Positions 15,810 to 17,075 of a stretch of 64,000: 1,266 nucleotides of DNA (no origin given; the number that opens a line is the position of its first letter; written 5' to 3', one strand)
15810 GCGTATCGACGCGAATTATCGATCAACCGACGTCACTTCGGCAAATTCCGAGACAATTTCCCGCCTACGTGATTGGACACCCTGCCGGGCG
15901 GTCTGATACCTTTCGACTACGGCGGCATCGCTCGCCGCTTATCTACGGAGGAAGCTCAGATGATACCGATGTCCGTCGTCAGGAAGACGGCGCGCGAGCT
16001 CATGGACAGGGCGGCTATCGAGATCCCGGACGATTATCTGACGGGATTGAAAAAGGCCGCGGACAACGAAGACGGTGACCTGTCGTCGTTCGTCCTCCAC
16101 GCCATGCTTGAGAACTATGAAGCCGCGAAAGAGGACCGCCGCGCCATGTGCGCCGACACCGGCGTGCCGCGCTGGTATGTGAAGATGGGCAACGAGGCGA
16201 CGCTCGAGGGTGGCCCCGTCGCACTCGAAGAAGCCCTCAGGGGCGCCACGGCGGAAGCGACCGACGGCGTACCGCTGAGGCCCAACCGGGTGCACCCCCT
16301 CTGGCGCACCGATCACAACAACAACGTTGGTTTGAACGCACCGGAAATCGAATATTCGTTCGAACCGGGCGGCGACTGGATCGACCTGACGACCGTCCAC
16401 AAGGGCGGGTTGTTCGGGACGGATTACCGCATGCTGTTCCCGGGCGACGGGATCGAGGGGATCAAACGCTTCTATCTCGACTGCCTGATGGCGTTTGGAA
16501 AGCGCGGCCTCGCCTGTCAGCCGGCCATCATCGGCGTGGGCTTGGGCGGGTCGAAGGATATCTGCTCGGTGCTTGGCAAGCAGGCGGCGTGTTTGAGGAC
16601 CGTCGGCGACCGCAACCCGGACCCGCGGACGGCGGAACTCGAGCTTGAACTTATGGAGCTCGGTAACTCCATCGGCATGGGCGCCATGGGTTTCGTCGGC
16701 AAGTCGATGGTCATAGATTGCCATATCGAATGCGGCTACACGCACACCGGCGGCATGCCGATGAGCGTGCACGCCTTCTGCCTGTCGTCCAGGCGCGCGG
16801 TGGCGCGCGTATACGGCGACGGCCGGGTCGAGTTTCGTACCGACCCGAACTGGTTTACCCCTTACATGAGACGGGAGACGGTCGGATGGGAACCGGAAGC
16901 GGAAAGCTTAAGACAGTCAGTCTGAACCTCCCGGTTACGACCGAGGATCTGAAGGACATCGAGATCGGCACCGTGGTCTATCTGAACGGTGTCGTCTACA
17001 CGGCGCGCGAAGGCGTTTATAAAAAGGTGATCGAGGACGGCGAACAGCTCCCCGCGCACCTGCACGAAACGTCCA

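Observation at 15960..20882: Divergent Fe-S hydro-lyase next to TcuAB: a possible succinate-fumarate-malate-like route for another acid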

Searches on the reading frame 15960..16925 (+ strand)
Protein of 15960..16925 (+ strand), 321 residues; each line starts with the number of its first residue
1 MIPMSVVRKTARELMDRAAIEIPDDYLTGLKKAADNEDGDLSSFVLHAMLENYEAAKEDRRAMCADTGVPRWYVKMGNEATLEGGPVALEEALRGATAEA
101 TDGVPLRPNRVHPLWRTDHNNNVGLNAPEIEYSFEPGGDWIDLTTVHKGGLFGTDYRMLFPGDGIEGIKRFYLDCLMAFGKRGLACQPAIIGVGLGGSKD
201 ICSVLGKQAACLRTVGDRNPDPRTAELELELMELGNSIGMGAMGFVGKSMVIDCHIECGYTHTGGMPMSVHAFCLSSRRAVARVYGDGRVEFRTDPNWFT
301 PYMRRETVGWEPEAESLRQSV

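Call 4: search_protein_families(library=pfam, proteins=[window:15960-16925:+])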
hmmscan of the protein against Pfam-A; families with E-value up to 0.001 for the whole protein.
window:15960-16925:+ (321 aa): 1 family
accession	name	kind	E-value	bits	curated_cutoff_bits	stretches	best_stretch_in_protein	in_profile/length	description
PF05681.19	Fumerase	-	4.1e-68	230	25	1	9-282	2-269/270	Fumarate hydratase (Fumerase)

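Call 5: search_protein_families(library=ncbifam, proteins=[window:15960-16925:+])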
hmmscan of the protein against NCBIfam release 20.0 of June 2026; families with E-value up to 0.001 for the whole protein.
window:15960-16925:+ (321 aa): 3 families
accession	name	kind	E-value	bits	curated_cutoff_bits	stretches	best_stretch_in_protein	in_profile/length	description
TIGR00722.1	ttdA_fumA_fumB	subfamily_domain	3.5e-64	216.6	100.65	1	10-284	4-273/273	hydrolyase, tartrate alpha subunit/fumarate domain protein, Fe-S type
NF004885.0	PRK06246.1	equivalog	5.7e-61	206.2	276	1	2-282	4-277/279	fumarate hydratase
NF006084.0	PRK08230.1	equivalog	3.3e-45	154.4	365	1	14-287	21-290/303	L(+)-tartrate dehydratase subunit alpha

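Call 6: find_homologous_proteins(query=window:15960-16925:+)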
Query window:15960-16925:+ (321 aa): 3743 proteins with E <= 0.001 among 6058 candidates; the best 120 are listed.
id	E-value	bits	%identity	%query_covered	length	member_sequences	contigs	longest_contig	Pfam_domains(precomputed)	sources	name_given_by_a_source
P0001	1.4e-196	670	88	100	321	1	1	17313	PF05681.20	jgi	jgi:L(+)-tartrate dehydratase alpha subunit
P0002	1.6e-195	667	88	100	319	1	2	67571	PF05681.20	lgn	-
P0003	2.1e-195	666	88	100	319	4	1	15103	PF05681.20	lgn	-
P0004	5.5e-195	665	88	100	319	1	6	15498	PF05681.20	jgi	jgi:L(+)-tartrate dehydratase alpha subunit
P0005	6.2e-195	665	88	100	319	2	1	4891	PF05681.20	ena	-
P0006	1.6e-194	663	87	100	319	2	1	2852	PF05681.20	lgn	-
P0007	2.1e-194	663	88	100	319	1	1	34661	PF05681.20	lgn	-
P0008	2.6e-194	663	88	100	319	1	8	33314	PF05681.20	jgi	jgi:L(+)-tartrate dehydratase alpha subunit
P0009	7.3e-194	661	87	100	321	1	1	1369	PF05681.20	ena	-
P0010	9.3e-194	661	88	100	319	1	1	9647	PF05681.20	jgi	jgi:L(+)-tartrate dehydratase alpha subunit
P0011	2.0e-193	660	86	100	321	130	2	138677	PF05681.20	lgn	-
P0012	2.7e-193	659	87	100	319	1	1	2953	PF05681.20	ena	-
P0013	3.9e-190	649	85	100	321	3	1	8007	PF05681.20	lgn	-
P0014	1.9e-188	643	85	100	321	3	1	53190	PF05681.20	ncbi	-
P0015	1.7e-184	630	82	100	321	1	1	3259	PF05681.20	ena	-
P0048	1.0e-178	611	82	100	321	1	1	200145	PF05681.20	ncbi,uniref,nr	ncbi:fumarate hydratase [Telmatospirillum sp. J64-1]|uniref:fumarate hydratase n=1 Tax=Telmatospiril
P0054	5.4e-178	609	81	100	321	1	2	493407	PF05681.20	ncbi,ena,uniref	ncbi:fumarate hydratase [Rhodosalinus sp. K401]|uniref:fumarate hydratase n=1 Tax=Rhodosalinus sp. K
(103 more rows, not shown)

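Call 8: find_encoding_contigs(protein=window:15960-16925:+, flank=10000, max_places=3)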
Protein window:15960-16925:+ (321 aa): 9 contigs read that carry it; 3 places shown.
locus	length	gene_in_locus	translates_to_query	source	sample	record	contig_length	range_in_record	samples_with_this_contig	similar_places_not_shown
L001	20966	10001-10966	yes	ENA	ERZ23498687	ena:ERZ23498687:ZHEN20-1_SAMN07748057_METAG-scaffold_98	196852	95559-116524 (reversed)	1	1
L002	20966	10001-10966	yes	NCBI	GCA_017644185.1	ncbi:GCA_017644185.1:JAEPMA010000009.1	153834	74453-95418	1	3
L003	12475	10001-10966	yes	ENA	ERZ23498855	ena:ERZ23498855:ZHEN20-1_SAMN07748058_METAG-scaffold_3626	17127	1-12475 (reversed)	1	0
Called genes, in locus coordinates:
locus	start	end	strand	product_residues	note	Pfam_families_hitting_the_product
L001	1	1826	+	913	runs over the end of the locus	PF01276:OKR_DC_1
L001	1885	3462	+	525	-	-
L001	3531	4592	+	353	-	PF03417:AAT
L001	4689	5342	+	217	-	-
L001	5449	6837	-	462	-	PF00202:Aminotran_3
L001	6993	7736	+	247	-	PF00106:adh_short, PF08659:KR, PF13561:adh_short_C2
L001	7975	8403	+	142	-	PF01814:Hemerythrin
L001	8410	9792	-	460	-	PF03315:SDH_beta, PF03313:SDH_alpha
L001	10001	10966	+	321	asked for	PF05681:Fumerase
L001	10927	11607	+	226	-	PF05683:Fumerase_C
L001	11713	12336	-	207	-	PF03458:Gly_transporter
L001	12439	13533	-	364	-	PF27541:CitB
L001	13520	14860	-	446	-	PF00890:FAD_binding_2, PF01266:DAO (faint)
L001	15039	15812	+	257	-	PF00596:Aldolase_II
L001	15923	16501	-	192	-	PF02627:CMD (weak)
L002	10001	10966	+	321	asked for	PF05681:Fumerase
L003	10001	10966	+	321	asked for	PF05681:Fumerase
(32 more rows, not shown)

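Call 9: find_encoding_contigs(protein=P0048, flank=10000, max_places=2)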
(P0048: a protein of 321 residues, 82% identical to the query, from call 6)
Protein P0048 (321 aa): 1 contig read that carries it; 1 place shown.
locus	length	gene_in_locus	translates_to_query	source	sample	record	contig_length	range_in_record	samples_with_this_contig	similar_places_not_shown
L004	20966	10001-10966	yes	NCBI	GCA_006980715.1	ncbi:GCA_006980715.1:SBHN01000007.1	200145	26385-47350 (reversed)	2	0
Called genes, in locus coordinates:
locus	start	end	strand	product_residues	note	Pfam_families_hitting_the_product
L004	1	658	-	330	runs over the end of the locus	PF00753:Lactamase_B, PF12706:Lactamase_B_2 (weak)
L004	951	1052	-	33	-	-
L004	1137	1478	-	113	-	-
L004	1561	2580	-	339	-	PF00389:2-Hacid_dh, PF02826:2-Hacid_dh_C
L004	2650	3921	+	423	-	PF13660:DUF4147, PF05161:MOFRL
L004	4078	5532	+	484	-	PF00171:Aldedh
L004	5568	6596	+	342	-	PF03601:Cons_hypoth698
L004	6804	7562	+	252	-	PF13085:Fer2_3, PF13183:Fer4_8, PF13534:Fer4_17 (weak)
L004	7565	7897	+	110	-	PF01127:Sdh_cyt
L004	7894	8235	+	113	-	PF01127:Sdh_cyt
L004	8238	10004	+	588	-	PF00890:FAD_binding_2, PF01266:DAO (weak), PF02910:Succ_DH_flav_C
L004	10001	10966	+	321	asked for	PF05681:Fumerase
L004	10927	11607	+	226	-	PF05683:Fumerase_C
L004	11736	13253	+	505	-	PF00171:Aldedh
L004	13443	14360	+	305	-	PF00126:HTH_1, PF03466:LysR_substrate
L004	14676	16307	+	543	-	PF02776:TPP_enzyme_N, PF00205:TPP_enzyme_M, PF02775:TPP_enzyme_C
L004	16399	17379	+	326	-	PF03401:TctC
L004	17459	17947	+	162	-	PF07331:TctB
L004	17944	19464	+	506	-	PF01970:TctA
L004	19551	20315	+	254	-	PF01925:TauE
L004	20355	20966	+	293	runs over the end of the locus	PF04909:Amidohydro_2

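Call 10: find_encoding_contigs(protein=P0054, flank=10000, max_places=2)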
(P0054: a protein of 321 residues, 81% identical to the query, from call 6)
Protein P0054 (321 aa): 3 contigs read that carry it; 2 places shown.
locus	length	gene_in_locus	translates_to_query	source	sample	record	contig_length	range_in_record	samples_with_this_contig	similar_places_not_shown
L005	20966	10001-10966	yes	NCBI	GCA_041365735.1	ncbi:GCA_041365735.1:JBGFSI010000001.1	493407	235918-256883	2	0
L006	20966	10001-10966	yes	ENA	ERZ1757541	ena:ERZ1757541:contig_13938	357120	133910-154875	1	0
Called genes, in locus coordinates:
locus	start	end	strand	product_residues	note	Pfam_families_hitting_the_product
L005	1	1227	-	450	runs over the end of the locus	PF07143:AttH (weak), PF17186: (weak)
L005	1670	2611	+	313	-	PF00126:HTH_1, PF03466:LysR_substrate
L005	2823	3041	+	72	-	-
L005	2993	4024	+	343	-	PF01522:Polysacc_deac_1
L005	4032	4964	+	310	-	PF01522:Polysacc_deac_1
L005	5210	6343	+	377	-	-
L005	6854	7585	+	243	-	PF13085:Fer2_3, PF13183:Fer4_8 (weak), PF13534:Fer4_17 (weak)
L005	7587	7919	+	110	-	PF01127:Sdh_cyt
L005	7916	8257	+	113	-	PF01127:Sdh_cyt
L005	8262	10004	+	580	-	PF00890:FAD_binding_2, PF01266:DAO (weak), PF02910:Succ_DH_flav_C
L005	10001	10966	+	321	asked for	PF05681:Fumerase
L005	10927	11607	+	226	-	PF05683:Fumerase_C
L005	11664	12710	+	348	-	PF03601:Cons_hypoth698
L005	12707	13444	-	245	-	PF01925:TauE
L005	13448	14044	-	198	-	PF00561:Abhydrolase_1, PF12146:Hydrolase_4, PF12697:Abhydrolase_6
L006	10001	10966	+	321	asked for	PF05681:Fumerase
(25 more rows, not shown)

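Call 16: find_related_loci(query=window:15960-16925:+, collection=genome_contigs, flank=10000)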
Query window:15960-16925:+ (321 aa) in genome_contigs; peptide patterns used: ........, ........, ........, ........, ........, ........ (x = any residue, [..] = any of these).
600 stretches matched a pattern (row limit reached: there are more); 586 encode a relative of the query (tblastn E <= 1e-3); the best 80 are kept; 80 distinct loci.
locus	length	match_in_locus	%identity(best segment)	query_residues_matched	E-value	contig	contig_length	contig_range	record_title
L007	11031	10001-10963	99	1-321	0e+0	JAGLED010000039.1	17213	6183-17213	MAG: Rhodospirillales bacterium isolate SW_4_52 ROV167.bin.52.fa_39, whole genome shotgun sequence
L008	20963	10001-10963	97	1-321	0e+0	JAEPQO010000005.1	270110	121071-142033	MAG: Rhodospirillales bacterium isolate HXMU1429-12 NODE_5_length_270110_cov_20.976810, whole genome shotgun sequence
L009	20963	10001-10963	97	1-321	0e+0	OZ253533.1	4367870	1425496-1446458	MAG: Rhodospirillales bacterium isolate 9d264909-92db-45cc-bff1-2ee2e865f122 genome assembly, chromosome: 1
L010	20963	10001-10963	95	1-321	0e+0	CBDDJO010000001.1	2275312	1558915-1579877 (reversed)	MAG: Rhodospirillales bacterium isolate da2743c5-98de-4a1b-852b-4e923ef405be genome assembly, contig: contig_1, whole ge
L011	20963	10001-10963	93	1-321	0e+0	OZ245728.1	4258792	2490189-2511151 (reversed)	MAG: Rhodospirillales bacterium isolate 3ef33bf5-f570-4a55-9d2c-ce20fd512375 genome assembly, chromosome: 1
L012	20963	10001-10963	94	1-321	0e+0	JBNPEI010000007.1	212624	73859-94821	MAG: Rhodospirillales bacterium isolate fr_S2C249 S2CNODE_22_length_212624_cov_14_844595, whole genome shotgun sequence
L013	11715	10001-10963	89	1-321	0e+0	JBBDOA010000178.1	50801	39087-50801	MAG: Rhodospirillales bacterium isolate LejiaB_58_10 Lejia_B_818_length_50801_cov_6, whole genome shotgun sequence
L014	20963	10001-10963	88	1-321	0e+0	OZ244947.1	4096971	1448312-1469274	MAG: Rhodospirillales bacterium isolate 685544e8-54a0-4504-9ca6-f21ab3b9bd35 genome assembly, chromosome: 1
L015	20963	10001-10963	86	1-321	0e+0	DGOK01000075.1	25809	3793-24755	MAG TPA_asm: Rhodospirillaceae bacterium UBA4468 UBA4468_contig_26762, whole genome shotgun sequence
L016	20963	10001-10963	85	1-321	0e+0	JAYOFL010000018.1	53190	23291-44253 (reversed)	MAG: Rhodospirillales bacterium isolate 139551_S153_metabat_bins_2.tsv.079 NODE_527_length_53190_cov_10.352367, whole ge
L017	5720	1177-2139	83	1-321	0e+0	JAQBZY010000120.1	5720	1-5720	MAG: Proteobacteria bacterium isolate casp150-mb.78 NODE_34013_length_5720_cov_0.062267, whole genome shotgun sequence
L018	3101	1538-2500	83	1-320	0e+0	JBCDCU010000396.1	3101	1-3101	MAG: Pseudomonadota bacterium isolate P01_G01_bin.24 k141_2101561_length_3101_cov_12.7811, whole genome shotgun sequence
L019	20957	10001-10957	82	1-320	0e+0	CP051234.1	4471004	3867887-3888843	MAG: Filomicrobium sp. isolate ih4 chromosome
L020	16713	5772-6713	84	1-314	0e+0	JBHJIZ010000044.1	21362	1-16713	MAG: Paracoccaceae bacterium isolate pac_S11C2576 S11Ck141_82068, whole genome shotgun sequence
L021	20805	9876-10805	85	1-310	0e+0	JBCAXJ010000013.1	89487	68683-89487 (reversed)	MAG: Pseudomonadota bacterium isolate J06555_16 NODE_13_length_89487_cov_8.134840, whole genome shotgun sequence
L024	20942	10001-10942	84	1-313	0e+0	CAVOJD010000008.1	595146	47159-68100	MAG: uncultured Alphaproteobacteria bacterium isolate MFD09964.bin.1.214 genome assembly, contig: contig_2949, whole gen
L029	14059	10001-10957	81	1-320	1e-179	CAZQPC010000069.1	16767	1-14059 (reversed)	MAG TPA_asm: uncultured Magnetovibrio sp. isolate binchicken_co46_96 genome assembly, contig: NODE_6394_length_16767_cov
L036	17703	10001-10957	79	1-319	2e-178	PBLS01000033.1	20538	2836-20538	MAG: Magnetovibrio sp. isolate SP232 MHASMcontig_2094698, whole genome shotgun sequence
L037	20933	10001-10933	83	1-311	2e-178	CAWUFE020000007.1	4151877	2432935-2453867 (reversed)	MAG: Rhizobiaceae bacterium isolate 2a1c93a1-b5bb-4fff-98e9-bbfee3ad1fdc genome assembly, contig: contig_7, whole genome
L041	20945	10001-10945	81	1-315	9e-178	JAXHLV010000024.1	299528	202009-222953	MAG: Roseovarius sp. isolate Salar_de_Ascotan_soil_MAG_ASO34 contig_8043_polypolish, whole genome shotgun sequence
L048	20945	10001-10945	81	1-315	7e-177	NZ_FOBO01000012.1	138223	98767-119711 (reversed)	Roseovarius tolerans strain DSM 11457, whole genome shotgun sequence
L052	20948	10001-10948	80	1-316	2e-176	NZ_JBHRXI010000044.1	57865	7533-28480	Lutimaribacter marinistellae strain KCTC 42911 velvet_auto_105_44, whole genome shotgun sequence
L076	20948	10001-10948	80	1-316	2e-175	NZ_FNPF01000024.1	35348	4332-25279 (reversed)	Citreimonas salinaria strain DSM 26880, whole genome shotgun sequence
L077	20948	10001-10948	80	1-316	2e-175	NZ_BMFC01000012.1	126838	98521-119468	Marivita lacus strain CGMCC 1.12478 sequence12, whole genome shotgun sequence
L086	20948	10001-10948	81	1-316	4e-175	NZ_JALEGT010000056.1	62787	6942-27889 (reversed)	MAG: Marivita sp. isolate HH_bin14 k97_57032, whole genome shotgun sequence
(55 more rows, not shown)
